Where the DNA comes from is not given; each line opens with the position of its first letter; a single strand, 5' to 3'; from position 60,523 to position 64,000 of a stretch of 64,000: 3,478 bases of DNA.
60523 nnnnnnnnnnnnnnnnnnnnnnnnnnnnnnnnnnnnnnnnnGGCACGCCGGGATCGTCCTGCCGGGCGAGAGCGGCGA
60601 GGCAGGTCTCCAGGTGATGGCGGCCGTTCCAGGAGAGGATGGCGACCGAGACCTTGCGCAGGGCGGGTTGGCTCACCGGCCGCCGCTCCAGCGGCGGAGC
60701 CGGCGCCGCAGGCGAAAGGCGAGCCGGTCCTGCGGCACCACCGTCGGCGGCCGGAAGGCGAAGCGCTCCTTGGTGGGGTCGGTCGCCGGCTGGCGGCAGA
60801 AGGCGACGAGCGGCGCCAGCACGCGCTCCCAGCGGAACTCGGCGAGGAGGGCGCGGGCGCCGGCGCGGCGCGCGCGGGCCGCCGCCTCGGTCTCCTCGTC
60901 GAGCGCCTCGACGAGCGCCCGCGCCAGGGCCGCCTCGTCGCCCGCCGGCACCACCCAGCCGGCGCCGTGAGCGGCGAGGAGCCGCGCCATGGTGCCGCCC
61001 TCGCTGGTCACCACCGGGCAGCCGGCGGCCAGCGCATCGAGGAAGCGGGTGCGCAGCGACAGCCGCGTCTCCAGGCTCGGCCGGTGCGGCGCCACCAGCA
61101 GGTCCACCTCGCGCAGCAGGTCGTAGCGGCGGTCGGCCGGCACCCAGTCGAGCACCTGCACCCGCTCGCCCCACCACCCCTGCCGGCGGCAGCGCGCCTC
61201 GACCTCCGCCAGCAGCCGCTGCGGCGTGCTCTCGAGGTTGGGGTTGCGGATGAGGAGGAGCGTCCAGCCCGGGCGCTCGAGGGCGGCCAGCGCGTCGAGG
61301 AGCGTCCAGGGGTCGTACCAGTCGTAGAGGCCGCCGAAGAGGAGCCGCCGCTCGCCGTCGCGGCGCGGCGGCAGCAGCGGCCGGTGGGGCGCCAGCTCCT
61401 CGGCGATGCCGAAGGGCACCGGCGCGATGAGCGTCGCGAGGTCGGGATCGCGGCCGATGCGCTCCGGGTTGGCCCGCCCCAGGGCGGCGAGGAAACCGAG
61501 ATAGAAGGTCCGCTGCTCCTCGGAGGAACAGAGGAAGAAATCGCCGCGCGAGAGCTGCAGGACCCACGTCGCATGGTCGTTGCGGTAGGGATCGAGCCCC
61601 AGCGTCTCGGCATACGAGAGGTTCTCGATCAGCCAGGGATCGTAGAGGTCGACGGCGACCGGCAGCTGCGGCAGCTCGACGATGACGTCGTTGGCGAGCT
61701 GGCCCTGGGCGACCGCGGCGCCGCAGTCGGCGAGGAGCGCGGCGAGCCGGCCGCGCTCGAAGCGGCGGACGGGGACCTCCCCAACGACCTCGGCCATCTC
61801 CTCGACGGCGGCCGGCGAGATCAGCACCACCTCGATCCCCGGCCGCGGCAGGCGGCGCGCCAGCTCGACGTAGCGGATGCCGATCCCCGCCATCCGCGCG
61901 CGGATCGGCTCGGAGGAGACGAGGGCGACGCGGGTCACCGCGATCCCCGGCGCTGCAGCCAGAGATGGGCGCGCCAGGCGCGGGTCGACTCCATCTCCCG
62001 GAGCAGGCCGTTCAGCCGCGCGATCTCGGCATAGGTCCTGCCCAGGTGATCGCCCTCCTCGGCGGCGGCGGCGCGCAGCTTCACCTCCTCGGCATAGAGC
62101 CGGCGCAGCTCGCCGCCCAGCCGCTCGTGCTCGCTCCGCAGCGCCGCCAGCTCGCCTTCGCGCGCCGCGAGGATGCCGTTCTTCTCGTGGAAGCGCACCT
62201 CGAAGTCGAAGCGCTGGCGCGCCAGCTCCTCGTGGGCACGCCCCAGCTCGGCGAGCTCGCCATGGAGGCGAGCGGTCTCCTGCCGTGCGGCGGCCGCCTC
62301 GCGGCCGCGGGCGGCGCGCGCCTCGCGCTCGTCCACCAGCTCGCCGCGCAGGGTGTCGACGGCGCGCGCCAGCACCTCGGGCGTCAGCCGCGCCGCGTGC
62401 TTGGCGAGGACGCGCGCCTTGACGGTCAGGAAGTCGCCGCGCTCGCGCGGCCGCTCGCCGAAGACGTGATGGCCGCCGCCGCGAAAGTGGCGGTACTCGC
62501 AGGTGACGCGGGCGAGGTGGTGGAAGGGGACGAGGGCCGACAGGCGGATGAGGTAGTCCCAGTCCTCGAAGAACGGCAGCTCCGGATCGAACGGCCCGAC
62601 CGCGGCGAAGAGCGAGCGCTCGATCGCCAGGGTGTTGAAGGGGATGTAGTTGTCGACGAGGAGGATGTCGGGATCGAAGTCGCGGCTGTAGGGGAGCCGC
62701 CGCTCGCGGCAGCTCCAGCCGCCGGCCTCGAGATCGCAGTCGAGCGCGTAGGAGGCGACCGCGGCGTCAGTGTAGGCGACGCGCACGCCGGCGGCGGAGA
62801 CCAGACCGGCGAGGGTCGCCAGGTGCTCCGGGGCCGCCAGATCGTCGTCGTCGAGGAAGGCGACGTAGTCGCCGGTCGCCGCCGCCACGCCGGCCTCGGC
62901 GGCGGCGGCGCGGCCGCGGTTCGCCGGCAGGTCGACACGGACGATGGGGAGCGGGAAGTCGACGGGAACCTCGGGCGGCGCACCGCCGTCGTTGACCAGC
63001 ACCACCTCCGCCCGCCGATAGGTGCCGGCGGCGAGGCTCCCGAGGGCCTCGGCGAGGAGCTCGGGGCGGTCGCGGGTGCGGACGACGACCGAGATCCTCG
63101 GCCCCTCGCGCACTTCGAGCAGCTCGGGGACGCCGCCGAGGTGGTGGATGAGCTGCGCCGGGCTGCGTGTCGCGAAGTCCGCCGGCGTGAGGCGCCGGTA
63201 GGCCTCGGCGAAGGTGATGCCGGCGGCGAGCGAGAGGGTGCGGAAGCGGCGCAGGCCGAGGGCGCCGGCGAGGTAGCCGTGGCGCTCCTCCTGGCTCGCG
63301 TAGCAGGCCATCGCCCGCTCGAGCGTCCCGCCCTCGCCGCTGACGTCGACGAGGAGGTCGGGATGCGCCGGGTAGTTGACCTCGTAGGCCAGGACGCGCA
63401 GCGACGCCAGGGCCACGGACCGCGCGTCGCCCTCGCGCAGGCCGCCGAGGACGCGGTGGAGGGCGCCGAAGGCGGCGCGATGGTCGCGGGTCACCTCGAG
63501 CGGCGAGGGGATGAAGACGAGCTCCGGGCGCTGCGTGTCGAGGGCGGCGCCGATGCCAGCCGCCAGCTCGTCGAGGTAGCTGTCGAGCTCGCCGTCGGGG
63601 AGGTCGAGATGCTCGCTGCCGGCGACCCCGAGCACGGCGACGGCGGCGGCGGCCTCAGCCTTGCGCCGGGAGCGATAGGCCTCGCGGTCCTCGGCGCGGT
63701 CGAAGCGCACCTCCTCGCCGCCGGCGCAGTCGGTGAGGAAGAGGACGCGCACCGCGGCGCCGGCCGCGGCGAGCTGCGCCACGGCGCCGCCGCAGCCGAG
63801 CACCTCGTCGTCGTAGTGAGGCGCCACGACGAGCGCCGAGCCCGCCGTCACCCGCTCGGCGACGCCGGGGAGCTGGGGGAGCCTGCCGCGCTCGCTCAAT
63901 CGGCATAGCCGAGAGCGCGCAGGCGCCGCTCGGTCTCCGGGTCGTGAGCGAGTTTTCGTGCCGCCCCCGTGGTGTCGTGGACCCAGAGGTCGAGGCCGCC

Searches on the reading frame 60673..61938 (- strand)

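Call 29: search_protein_families(library=pfam, proteins=[window:60673-61938:-], max_evalue=0.0001)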
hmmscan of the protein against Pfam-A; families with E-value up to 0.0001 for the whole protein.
window:60673-61938:- (421 aa): 3 families
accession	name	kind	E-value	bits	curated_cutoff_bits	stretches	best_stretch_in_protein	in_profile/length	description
PF13692.12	Glyco_trans_1_4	-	4.3e-14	53.4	27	1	209-347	16-141/142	Glycosyl transferases group 1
PF13524.12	Glyco_trans_1_2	-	7e-10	39.5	25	1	255-377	23-142/144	Glycosyl transferase-like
PF00534.26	Glycos_transf_1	-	3.8e-08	33.5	26.4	1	258-360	73-169/172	Glycosyl transferases group 1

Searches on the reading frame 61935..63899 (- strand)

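Call 29: search_protein_families(library=pfam, proteins=[window:61935-63899:-], max_evalue=0.0001)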
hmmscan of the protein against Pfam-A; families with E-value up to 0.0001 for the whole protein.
window:61935-63899:- (654 aa): 4 families
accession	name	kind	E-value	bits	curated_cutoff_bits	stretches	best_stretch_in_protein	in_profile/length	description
PF02585.22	PIG-L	-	9.2e-24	84.8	28.2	1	23-146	1-124/129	GlcNAc-PI de-N-acetylase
PF00535.33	Glycos_transf_2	-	4.2e-17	63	23.3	1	270-376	1-112/168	Glycosyl transferase family 2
PF10111.15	Glyco_tranf_2_2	-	1.7e-08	34.7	27.3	1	329-469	68-215/276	Glycosyltransferase like family 2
PF13641.12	Glyco_tranf_2_3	-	1.1e-07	32.6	27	1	267-454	1-195/230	Glycosyltransferase like family 2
